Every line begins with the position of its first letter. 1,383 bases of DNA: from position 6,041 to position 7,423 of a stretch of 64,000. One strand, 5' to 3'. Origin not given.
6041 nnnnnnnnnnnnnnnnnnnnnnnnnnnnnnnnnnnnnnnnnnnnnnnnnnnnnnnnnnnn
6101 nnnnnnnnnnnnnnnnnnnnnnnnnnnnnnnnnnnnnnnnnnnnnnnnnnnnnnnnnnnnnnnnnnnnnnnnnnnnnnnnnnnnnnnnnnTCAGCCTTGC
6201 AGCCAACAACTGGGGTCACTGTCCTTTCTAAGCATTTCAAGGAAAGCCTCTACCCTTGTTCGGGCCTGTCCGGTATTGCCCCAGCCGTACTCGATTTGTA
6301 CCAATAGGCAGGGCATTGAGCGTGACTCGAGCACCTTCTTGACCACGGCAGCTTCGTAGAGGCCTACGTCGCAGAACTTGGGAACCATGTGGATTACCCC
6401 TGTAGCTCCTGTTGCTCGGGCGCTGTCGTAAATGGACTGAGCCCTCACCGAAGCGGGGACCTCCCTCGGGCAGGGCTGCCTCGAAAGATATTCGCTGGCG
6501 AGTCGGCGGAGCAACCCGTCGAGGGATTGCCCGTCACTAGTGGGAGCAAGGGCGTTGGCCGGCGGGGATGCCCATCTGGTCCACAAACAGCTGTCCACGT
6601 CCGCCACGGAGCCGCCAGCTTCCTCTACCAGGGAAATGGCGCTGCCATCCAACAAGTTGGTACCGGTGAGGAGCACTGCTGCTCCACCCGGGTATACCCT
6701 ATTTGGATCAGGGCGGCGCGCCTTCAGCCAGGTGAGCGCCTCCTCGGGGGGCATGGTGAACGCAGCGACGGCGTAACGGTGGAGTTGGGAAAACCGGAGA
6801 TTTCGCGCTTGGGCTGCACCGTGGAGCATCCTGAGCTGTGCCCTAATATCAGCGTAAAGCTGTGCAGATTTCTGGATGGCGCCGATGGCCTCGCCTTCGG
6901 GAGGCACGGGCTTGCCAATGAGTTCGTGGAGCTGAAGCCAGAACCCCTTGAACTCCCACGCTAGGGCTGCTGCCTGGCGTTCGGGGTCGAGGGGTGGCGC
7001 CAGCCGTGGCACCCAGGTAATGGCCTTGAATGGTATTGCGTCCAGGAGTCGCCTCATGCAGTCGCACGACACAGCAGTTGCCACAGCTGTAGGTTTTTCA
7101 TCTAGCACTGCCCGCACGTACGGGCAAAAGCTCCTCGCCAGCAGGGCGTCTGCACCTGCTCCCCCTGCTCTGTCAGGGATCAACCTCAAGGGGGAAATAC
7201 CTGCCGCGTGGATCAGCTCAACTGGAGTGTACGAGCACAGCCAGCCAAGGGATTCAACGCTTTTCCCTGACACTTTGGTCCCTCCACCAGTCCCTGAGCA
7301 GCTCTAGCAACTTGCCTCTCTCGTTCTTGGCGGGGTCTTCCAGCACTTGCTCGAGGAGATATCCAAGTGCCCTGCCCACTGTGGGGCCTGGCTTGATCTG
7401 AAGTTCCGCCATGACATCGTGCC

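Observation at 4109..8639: CCA tRNA nucleotidyltransferase co-operonic with an orphan 2-hydroxyacyl-CoA-dehydratase-like (HgdB-like, HgdA-like, HgdC-like) system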

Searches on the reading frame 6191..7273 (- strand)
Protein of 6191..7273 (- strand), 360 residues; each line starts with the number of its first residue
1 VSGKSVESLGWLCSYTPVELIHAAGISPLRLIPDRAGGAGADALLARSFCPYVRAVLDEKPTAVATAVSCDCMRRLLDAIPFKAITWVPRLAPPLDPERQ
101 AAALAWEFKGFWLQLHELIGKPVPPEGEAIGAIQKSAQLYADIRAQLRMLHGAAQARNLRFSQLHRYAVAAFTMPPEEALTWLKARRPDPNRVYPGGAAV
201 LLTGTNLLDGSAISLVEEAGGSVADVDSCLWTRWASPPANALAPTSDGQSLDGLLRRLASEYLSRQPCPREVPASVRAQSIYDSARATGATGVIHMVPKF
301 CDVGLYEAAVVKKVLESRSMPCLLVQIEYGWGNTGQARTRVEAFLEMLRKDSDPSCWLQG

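Call 4: search_protein_families(library=pfam, proteins=[window:6191-7273:-], max_evalue=0.01)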
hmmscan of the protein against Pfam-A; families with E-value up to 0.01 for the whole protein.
window:6191-7273:- (360 aa): 1 family
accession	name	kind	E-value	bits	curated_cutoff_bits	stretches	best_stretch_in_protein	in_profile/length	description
PF06050.19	HGD-D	-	5.3e-47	161.5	28.4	1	13-348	1-342/342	2-hydroxyglutaryl-CoA dehydratase, D-component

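Call 5: search_protein_families(library=ncbifam, proteins=[window:6191-7273:-], max_evalue=0.01)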
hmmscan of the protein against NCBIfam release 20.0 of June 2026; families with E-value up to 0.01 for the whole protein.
window:6191-7273:- (360 aa): 4 families
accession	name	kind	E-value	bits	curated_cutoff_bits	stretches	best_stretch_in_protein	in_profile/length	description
NF040772.1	double_cubane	equivalog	1.3e-25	90.3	350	1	9-348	23-372/372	double-cubane-cluster-containing anaerobic reductase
NF052456.1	HyiscapDhHadC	equivalog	1.9e-13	50.1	700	1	133-348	160-372/372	(R)-2-hydroxyisocaproyl-CoA dehydratase subunit beta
TIGR03190.1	benz_CoA_bzdN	equivalog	3e-13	49.3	453.8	1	196-350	228-373/377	benzoyl-CoA reductase, bzd-type, subunit N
TIGR02263.1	benz_CoA_red_C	equivalog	2.8e-08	33.1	421.15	1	213-326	251-358/380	benzoyl-CoA reductase subunit C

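Call 22: search_solved_structures(query=window:6191-7273:-, max_evalue=0.01, show_alignments=3)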
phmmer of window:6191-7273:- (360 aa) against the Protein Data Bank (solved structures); distinct sequences matched with E-value up to 0.01: 5.
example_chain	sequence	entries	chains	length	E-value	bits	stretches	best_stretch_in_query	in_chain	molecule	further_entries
8s02_B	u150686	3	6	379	1.5e-14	57.2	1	10-350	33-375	BzdN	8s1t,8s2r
7yyl_C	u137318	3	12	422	2.7e-14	56.3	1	10-349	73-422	Dehydratase family protein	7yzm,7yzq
6eno_A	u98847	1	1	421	5.8e-14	55.2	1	10-348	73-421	Dehydratase family protein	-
3o3m_B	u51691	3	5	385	7.9e-14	54.8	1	7-349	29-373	beta subunit 2-hydroxyacyl-CoA dehydratase | beta-subunit 2-hydroxyacyl-CoA dehydratase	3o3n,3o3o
9g87_B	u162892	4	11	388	0.00015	24.2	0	278-348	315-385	3-methylbenzoyl-CoA reductase gamma subunit MbdN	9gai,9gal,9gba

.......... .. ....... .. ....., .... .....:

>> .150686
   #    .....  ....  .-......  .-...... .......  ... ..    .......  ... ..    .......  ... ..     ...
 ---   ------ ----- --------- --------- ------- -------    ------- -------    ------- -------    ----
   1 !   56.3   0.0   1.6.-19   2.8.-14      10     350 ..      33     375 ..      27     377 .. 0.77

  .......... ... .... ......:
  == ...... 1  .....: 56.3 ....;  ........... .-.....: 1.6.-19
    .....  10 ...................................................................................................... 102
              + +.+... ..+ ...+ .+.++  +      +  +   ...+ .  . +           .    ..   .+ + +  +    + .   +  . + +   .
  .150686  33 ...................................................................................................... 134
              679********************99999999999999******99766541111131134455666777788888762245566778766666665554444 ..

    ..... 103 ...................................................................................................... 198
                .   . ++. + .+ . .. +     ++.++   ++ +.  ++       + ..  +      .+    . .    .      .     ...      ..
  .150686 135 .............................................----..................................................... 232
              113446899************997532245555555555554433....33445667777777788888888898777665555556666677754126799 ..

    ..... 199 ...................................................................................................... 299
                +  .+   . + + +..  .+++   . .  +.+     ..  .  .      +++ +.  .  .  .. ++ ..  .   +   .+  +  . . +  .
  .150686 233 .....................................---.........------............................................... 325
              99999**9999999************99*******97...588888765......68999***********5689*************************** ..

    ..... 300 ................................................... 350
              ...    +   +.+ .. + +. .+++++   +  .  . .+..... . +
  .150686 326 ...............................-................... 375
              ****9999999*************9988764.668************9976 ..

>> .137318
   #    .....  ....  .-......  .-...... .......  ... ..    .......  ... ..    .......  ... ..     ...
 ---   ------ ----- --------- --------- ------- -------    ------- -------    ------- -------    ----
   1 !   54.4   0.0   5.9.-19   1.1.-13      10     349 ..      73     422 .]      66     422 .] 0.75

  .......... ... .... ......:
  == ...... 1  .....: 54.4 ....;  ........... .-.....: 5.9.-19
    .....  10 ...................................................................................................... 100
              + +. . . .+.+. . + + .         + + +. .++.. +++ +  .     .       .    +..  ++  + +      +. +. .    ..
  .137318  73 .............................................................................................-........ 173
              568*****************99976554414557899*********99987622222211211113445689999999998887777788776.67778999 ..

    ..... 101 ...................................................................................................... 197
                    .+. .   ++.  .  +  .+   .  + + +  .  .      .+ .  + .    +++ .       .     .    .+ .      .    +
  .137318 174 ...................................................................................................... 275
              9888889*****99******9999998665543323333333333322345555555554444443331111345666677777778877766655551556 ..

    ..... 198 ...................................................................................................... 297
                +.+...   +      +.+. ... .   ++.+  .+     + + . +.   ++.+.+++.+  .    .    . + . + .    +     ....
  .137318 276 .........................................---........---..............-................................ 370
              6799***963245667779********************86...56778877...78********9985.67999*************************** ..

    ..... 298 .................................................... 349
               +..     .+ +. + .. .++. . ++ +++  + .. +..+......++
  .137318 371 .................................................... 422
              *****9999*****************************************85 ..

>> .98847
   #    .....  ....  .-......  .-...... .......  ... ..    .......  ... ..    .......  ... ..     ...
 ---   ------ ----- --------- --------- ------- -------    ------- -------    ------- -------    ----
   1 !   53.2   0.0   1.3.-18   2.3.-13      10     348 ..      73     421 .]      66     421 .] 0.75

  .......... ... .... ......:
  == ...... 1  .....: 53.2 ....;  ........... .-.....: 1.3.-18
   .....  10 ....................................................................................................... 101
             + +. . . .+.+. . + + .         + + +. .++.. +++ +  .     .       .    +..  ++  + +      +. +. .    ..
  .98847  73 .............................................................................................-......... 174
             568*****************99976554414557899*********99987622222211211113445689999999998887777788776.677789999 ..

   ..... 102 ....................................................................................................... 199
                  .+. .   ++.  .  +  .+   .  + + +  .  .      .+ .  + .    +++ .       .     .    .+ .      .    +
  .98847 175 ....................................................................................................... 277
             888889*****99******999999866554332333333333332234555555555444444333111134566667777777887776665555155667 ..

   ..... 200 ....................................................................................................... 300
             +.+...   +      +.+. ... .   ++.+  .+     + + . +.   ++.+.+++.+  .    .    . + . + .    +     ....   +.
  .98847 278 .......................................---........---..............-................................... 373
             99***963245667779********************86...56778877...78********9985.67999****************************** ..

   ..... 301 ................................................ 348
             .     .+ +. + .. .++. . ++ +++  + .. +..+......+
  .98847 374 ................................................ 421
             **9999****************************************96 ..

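Call 42: search_solved_structures(query=window:6191-7273:-, max_evalue=1e-10, show_alignments=4)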
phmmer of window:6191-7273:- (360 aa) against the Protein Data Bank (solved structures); distinct sequences matched with E-value up to 1e-10: 4.
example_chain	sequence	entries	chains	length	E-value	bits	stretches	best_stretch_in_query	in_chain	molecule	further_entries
8s02_B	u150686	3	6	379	1.5e-14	57.2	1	10-350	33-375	BzdN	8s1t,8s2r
7yyl_C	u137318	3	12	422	2.7e-14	56.3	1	10-349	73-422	Dehydratase family protein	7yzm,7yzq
6eno_A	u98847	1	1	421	5.8e-14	55.2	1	10-348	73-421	Dehydratase family protein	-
3o3m_B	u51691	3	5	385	7.9e-14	54.8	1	7-349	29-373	beta subunit 2-hydroxyacyl-CoA dehydratase | beta-subunit 2-hydroxyacyl-CoA dehydratase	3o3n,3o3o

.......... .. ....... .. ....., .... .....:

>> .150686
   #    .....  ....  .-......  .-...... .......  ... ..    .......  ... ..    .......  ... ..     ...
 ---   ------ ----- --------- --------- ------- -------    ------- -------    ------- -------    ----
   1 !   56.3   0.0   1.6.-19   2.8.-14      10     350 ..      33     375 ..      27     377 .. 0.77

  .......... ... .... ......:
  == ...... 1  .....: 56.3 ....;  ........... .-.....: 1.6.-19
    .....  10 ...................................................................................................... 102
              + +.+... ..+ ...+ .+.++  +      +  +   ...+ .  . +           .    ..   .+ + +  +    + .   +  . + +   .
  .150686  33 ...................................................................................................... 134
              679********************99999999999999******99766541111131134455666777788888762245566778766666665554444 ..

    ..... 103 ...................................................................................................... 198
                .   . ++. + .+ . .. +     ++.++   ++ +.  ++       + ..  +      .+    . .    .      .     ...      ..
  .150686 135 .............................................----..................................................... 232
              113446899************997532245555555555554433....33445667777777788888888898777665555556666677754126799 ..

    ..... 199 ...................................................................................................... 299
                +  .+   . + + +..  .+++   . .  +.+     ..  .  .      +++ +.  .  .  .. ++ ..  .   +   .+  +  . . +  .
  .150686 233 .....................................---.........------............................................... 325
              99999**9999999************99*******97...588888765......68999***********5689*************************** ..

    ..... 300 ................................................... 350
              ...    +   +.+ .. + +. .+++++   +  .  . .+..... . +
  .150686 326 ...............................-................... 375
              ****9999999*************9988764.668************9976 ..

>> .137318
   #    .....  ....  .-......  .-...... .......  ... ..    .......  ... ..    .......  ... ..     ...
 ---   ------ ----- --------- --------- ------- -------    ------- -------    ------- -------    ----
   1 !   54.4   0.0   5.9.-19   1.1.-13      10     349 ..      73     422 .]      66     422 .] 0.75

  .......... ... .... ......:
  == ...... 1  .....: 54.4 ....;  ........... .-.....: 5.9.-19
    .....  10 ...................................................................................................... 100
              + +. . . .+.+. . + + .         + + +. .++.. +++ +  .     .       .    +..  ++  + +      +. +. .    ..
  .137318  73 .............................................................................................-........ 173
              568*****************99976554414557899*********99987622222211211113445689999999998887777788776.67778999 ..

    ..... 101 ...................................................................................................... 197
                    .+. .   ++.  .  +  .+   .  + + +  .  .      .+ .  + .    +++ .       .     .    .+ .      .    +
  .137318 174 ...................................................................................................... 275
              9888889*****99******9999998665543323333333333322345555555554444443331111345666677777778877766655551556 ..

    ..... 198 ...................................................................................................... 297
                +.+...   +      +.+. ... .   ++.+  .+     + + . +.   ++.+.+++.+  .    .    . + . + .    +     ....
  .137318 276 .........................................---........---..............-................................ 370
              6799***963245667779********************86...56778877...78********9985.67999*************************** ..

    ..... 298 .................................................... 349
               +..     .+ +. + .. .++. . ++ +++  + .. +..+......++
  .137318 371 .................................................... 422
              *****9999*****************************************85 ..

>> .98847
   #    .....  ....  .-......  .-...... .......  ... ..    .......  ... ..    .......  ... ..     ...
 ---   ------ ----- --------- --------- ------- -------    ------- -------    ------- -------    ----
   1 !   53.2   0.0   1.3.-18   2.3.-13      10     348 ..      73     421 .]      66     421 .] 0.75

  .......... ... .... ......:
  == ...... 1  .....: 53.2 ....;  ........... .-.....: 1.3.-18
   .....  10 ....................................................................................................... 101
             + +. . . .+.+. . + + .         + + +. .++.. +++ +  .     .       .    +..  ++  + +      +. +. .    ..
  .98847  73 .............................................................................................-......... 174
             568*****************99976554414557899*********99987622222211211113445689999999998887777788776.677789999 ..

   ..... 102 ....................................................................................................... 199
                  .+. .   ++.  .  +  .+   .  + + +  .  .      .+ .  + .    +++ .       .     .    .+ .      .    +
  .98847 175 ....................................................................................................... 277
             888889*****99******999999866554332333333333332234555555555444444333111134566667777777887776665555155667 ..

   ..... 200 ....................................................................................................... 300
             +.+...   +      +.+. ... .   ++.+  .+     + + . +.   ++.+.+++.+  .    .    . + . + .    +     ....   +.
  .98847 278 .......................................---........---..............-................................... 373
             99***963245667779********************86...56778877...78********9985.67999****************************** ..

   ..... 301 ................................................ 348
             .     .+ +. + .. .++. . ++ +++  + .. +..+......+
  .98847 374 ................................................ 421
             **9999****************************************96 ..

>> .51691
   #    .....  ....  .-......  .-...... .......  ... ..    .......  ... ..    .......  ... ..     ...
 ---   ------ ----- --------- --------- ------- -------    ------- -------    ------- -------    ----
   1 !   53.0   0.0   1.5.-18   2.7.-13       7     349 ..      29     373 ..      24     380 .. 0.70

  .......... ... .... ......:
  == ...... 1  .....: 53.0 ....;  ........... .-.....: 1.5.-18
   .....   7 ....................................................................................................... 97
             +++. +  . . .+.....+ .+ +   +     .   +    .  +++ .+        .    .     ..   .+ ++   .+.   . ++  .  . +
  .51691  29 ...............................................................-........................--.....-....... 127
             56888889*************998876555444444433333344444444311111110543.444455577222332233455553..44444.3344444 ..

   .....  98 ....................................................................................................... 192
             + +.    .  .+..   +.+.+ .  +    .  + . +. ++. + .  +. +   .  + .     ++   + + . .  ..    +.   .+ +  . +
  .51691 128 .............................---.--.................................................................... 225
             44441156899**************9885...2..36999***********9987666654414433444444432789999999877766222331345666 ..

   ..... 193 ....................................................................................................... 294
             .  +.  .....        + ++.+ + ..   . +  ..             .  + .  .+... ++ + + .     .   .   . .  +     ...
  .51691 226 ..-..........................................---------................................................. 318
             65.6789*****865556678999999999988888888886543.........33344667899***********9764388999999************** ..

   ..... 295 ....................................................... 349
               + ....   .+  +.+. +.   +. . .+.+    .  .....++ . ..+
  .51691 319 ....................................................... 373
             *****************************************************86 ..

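Call 45: find_homologous_proteins(query=window:6191-7273:-, max_evalue=1e-10)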
Query window:6191-7273:- (360 aa): 16 proteins with E <= 1e-10 among 8000 candidates.
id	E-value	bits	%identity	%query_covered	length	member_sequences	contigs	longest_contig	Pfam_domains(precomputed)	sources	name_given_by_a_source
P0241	3.7e-240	814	100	100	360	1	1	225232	PF06050.20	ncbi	ncbi:MAG: 2-hydroxyacyl-CoA dehydratase subunit D [Bacillota bacterium]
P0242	1.8e-87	312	45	94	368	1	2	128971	PF06050.20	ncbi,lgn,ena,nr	ncbi:MAG TPA: 2-hydroxyacyl-CoA dehydratase [Firmicutes bacterium]|nr:2-hydroxyacyl-CoA dehydratase 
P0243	9.1e-37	145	34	96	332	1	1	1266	PF06050.20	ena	-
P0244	8.4e-34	135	34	95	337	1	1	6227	PF06050.20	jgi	jgi:benzoyl-CoA reductase/2-hydroxyglutaryl-CoA dehydratase subunit BcrC/BadD/HgdB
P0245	6.0e-33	133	34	97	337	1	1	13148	PF06050.20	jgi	jgi:benzoyl-CoA reductase/2-hydroxyglutaryl-CoA dehydratase subunit BcrC/BadD/HgdB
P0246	1.3e-29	122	31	96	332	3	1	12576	PF06050.20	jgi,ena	-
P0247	3.0e-25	107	32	94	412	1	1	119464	PF06050.20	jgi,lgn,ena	-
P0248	3.8e-24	104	32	95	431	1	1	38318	PF06050.20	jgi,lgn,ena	-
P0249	2.1e-23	101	32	95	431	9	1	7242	PF06050.20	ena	-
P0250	1.5e-22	98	31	95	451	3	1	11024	PF06050.20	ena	-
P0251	1.3e-21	95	30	97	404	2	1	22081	PF06050.20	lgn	-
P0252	6.5e-18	83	27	96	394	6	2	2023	PF06050.20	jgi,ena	jgi:benzoyl-CoA reductase/2-hydroxyglutaryl-CoA dehydratase subunit BcrC/BadD/HgdB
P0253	2.9e-17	81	27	97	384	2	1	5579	PF06050.20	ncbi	-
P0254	2.0e-12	65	26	95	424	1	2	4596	PF06050.20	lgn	-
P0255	6.8e-12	63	28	94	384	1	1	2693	PF06050.20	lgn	-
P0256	5.3e-11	60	27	94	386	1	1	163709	PF06050.20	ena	-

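Call 54: predict_structure(alignment_id=A2)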
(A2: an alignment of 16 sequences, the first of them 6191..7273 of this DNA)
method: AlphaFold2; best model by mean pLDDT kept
length: 360 residues; sequences in the alignment: 16
mean_pLDDT: 84.3   pTM: 0.86
mean pLDDT of the five models: 84.3, 83.4, 83.1, 82.6, 82.1
residues with pLDDT >= 90: 175; 70-90: 137; 50-70: 32; < 50: 16
segments of 3 or more residues with pLDDT < 50: 1-3, 239-244, 356-360
pLDDT, mean of each block of 10 residues (from residue 1): 67 91 94 71 78 82 82 76 79 69 93 93 95 95 93 94 93 93 93 89 80 91 89 65 57 92 83 87 93 89 85 95 83 76 95 57
secondary structure, 60 per line:
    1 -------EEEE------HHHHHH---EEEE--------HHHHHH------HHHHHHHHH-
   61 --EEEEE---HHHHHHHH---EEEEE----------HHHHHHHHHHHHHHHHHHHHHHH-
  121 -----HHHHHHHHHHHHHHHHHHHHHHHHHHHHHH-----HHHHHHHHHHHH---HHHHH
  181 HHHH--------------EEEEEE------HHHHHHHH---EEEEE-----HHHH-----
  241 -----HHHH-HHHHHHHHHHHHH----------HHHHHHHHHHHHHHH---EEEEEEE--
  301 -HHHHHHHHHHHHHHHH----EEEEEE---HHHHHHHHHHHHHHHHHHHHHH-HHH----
elements in order: E8-11 H18-23 E27-30 H39-44 H51-59 E63-67 H71-78 E82-86 H97-119 H126-155 H161-172 H176-184 E199-204 H211-218 E222-226 H232-235 H246-249 H251-263 H274-288 E292-298 H302-317 E322-327 H331-352
